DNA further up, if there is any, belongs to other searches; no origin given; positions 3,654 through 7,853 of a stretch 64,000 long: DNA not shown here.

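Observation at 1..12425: TonB/ABC importer translationally coupled to a three-subunit CobN-ChlD-ChlI chelatase, followed by an ABC-2 exporter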

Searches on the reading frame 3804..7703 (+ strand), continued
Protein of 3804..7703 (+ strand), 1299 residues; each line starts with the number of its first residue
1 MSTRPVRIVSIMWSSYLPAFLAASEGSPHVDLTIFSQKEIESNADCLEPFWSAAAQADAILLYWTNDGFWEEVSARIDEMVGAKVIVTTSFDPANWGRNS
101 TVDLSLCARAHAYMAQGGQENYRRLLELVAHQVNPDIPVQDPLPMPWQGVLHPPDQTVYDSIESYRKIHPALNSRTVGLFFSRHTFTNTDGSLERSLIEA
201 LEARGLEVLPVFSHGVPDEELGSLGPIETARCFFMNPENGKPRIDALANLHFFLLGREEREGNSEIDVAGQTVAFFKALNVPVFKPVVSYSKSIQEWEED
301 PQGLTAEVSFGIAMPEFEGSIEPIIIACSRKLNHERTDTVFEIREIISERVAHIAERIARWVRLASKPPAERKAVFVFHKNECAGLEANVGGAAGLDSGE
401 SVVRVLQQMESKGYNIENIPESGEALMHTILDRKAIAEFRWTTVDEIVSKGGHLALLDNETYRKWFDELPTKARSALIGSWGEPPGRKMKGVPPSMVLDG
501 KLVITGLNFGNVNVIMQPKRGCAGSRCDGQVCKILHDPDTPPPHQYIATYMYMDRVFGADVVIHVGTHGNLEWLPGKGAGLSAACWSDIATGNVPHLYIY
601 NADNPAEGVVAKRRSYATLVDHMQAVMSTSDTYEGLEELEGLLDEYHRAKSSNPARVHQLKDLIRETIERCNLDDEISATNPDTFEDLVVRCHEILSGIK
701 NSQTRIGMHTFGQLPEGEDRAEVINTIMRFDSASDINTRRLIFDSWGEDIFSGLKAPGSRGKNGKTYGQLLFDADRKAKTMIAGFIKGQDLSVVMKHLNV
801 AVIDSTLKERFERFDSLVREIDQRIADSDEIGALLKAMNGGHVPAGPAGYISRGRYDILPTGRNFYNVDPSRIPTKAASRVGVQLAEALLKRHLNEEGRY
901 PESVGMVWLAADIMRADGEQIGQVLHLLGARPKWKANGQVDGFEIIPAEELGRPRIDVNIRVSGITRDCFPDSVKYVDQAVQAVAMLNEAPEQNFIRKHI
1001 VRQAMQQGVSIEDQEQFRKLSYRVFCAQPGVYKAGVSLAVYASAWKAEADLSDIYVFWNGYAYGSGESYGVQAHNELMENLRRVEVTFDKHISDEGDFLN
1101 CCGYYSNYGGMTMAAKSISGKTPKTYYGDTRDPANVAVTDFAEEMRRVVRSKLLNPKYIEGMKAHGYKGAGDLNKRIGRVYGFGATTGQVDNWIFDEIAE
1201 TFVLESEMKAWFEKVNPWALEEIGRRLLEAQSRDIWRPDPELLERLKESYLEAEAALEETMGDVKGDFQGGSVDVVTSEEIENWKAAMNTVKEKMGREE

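Call 53: search_solved_structures(query=window:3804-7703:+, max_evalue=1e-100, show_alignments=2)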
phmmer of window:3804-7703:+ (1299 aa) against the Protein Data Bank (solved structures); distinct sequences matched with E-value up to 1e-100: 7.
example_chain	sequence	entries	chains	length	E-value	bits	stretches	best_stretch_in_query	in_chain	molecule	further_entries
7c6o_A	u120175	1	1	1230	7e-174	583.4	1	273-1258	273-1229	Cobalamin biosynthesis protein CobN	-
9uk9_A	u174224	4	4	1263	6.4e-150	504.1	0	828-1239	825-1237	Cobaltochelatase subunit CobN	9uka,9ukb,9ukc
4zhj_A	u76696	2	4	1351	2.2e-143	482.4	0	810-1258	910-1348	Mg-chelatase subunit ChlH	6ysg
6yt0_B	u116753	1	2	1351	5.8e-143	481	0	810-1258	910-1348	Mg-chelatase subunit ChlH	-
6ytj_AAA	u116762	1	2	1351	7.8e-143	480.6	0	810-1258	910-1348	Mg-chelatase subunit ChlH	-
6ytn_AAA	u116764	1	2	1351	2.8e-142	478.7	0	810-1258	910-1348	Mg-chelatase subunit ChlH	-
9d26_A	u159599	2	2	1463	2.5e-106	359.6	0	827-1251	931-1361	HmuS heme dechelatase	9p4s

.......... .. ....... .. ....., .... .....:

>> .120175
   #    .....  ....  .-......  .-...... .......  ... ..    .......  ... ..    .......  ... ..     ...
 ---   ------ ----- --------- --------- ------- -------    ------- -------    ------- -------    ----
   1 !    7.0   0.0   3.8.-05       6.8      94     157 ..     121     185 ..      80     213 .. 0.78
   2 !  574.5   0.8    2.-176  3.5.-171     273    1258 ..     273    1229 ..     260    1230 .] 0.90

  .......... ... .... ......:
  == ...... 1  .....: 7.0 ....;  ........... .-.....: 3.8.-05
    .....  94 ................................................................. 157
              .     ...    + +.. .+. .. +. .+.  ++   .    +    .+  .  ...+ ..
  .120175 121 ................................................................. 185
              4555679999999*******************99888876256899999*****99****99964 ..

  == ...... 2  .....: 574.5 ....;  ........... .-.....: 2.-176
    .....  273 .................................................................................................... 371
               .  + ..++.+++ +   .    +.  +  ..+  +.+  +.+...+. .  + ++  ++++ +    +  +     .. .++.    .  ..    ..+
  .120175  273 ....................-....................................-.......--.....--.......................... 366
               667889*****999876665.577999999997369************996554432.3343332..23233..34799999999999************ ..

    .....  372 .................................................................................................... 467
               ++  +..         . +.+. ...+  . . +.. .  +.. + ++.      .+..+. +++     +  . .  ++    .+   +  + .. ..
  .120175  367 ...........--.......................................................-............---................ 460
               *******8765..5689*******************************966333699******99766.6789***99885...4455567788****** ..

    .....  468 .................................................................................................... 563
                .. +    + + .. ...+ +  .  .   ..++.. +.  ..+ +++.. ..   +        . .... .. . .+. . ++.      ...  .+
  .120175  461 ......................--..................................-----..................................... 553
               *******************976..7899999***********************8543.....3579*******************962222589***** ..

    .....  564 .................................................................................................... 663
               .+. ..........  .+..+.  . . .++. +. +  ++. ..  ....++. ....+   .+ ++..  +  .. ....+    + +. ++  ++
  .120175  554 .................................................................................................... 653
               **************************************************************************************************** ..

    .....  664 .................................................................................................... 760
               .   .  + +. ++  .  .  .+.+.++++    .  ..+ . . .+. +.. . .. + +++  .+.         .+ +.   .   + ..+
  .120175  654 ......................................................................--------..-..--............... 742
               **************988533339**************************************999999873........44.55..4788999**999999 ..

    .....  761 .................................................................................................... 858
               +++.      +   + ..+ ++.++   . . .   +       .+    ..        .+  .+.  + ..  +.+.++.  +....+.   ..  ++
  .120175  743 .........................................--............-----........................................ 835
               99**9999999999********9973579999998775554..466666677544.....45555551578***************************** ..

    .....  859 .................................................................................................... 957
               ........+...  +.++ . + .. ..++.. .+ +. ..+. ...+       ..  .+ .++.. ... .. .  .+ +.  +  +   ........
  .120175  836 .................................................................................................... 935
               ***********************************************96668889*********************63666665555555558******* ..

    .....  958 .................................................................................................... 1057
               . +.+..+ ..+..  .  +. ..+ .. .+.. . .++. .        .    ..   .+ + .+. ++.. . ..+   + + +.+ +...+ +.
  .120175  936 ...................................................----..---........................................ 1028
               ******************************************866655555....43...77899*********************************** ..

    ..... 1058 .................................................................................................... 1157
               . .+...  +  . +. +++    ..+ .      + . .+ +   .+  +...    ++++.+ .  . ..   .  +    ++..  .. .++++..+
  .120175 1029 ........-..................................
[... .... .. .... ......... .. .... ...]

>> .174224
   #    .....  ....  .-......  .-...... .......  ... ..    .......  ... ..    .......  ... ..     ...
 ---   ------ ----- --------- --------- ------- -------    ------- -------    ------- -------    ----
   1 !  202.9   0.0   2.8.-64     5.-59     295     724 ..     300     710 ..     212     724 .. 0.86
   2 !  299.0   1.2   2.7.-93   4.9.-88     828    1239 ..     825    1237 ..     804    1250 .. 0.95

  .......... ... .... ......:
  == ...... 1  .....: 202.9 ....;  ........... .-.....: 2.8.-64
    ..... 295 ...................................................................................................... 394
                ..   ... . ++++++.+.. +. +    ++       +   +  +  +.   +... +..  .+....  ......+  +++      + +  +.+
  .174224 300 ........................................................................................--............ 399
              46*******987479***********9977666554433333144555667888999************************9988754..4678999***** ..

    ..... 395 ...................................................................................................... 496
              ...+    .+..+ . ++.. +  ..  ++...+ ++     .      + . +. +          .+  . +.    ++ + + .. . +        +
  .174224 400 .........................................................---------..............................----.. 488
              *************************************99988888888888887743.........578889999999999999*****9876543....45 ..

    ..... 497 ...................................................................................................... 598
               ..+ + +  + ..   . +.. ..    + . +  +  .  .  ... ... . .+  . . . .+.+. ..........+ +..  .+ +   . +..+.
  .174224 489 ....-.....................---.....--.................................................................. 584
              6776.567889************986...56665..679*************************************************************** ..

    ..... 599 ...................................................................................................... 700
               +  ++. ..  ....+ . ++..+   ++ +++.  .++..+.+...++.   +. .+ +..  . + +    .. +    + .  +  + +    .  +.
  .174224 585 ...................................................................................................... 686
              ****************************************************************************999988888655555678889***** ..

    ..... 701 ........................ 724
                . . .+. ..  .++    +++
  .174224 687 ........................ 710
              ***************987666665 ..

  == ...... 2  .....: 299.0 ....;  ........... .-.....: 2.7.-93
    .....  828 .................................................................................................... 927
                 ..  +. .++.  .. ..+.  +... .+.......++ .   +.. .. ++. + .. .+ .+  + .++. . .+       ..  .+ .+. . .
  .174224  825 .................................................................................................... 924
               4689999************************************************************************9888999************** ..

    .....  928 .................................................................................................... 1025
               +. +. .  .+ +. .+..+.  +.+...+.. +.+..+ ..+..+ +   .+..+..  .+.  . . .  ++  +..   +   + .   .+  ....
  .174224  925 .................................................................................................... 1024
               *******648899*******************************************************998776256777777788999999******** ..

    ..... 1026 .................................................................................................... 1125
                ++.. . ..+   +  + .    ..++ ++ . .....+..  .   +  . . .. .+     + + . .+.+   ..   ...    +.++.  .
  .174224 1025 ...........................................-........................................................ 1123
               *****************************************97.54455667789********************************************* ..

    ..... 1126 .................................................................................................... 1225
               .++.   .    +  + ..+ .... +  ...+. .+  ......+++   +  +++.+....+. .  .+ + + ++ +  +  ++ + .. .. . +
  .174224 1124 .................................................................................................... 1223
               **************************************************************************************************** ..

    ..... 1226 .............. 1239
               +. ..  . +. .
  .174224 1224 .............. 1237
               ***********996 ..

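Call 59: search_protein_families(library=ncbifam, proteins=[L004:2555-2977:+, L004:4870-7089:+], max_evalue=0.00001)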
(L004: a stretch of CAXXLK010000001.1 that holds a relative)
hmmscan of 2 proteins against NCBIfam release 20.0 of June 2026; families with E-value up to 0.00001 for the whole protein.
L004:2555-2977:+ (140 aa): 0 families

L004:4870-7089:+ (739 aa): 30 families (the best 25 are shown)
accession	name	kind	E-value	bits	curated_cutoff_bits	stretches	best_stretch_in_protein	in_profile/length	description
TIGR01785.1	TonB-hemin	subfamily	1.4e-61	208.9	316.85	1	41-734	1-672/677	TonB-dependent heme/hemoglobin receptor family protein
TIGR01783.1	TonB-siderophor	subfamily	4.2e-56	190.9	223.5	2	57-214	1-156/649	TonB-dependent siderophore receptor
TIGR01779.1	TonB-B12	equivalog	1.9e-53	181.9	599.7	2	27-237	14-220/614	TonB-dependent vitamin B12 receptor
NF010010.0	PRK13483.1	equivalog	4.7e-53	180.2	927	2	29-171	21-165/660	ligand-gated channel protein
TIGR01786.1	TonB-hemlactrns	subfamily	6.9e-53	180.1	323.75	1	42-724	1-690/719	TonB-dependent hemoglobin/transferrin/lactoferrin family receptor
NF049944.1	TonB_dep_PUIUD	equivalog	2.8e-43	148.2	850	1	17-676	14-626/686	TonB-dependent receptor, PUIUD motif-type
NF010012.0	PRK13486.1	equivalog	6e-42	143.9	924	2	44-188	28-178/696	TonB-dependent receptor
NF049946.1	TonB_dep_CU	exception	1.1e-40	139.6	700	2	36-216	37-221/683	TonB-dependent receptor, CU motif-type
NF007926.1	PRK10641.1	equivalog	3.2e-40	138.3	836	2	23-222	9-206/617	TonB-dependent vitamin B12 receptor BtuB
NF007478.2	PRK10064.1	equivalog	4.3e-37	127.7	745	2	39-171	28-160/663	catecholate siderophore receptor CirA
NF053590.1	TonB_dep_TOL0244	equivalog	6.6e-37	127.4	645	2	41-252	10-222/604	TOL_0244 family TonB-dependent receptor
NF010011.0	PRK13484.1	equivalog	1e-35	123.2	1197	2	39-178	28-168/682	IreA family TonB-dependent siderophore receptor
NF010038.0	PRK13513.1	equivalog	1.2e-35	123.2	942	2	35-173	29-169/659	ligand-gated channel protein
NF049947.1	TonB_dep_PCPU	exception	2.6e-35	121.8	800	2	18-217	13-217/685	TonB-dependent receptor, PCPU motif-type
NF049945.1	TonB_dep_FCYXU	equivalog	1.7e-34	119.5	825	1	18-217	13-219/697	TonB-dependent receptor, FCYXU motif-type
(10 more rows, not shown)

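Call 78: find_encoding_contigs(protein=P0093, flank=10000, max_places=2)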
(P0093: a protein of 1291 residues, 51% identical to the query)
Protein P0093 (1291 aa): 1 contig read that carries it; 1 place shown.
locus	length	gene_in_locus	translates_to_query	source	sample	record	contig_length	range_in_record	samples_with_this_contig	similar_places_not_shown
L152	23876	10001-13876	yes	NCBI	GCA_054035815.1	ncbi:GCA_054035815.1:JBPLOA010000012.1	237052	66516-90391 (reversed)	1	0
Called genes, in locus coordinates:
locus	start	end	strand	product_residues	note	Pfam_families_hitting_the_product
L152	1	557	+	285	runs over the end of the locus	PF00892:EamA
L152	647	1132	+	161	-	-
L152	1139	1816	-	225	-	PF01507:PAPS_reduct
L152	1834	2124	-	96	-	-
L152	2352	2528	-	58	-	-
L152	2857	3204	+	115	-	PF01471:PG_binding_1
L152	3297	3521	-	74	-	PF02954:HTH_8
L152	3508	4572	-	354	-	PF00072:Response_reg, PF00158:Sigma54_activat, PF01078:Mg_chelatase (faint), PF14532:Sigma54_activ_2, PF07724:AAA_2 (weak), PF00004:AAA (weak), PF07728:AAA_5 (weak), PF25601:AAA_lid_14 (faint)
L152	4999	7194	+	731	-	PF07715:Plug, PF00593:TonB_dep_Rec_b-barrel, PF14905:OMP_b-brl_3, PF25183:OMP_b-brl_4 (weak)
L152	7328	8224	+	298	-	PF01497:Peripla_BP_2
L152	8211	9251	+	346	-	PF01032:FecCD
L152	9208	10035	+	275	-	PF02463:SMC_N (weak), PF13476:AAA_23 (weak), PF00005:ABC_tran, PF13555:AAA_29 (faint)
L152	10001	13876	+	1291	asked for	PF02514:CobN-Mg_chel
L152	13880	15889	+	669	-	PF01078:Mg_chelatase (faint), PF13191:AAA_16 (faint), PF00493:MCM (faint), PF07728:AAA_5 (faint), PF17863:AAA_lid_2, PF26791:AAPxQ, PF00092:VWA (weak), PF13519:VWA_2, +1 more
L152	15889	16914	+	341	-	PF00493:MCM (faint), PF07728:AAA_5 (weak), PF01078:Mg_chelatase, PF17863:AAA_lid_2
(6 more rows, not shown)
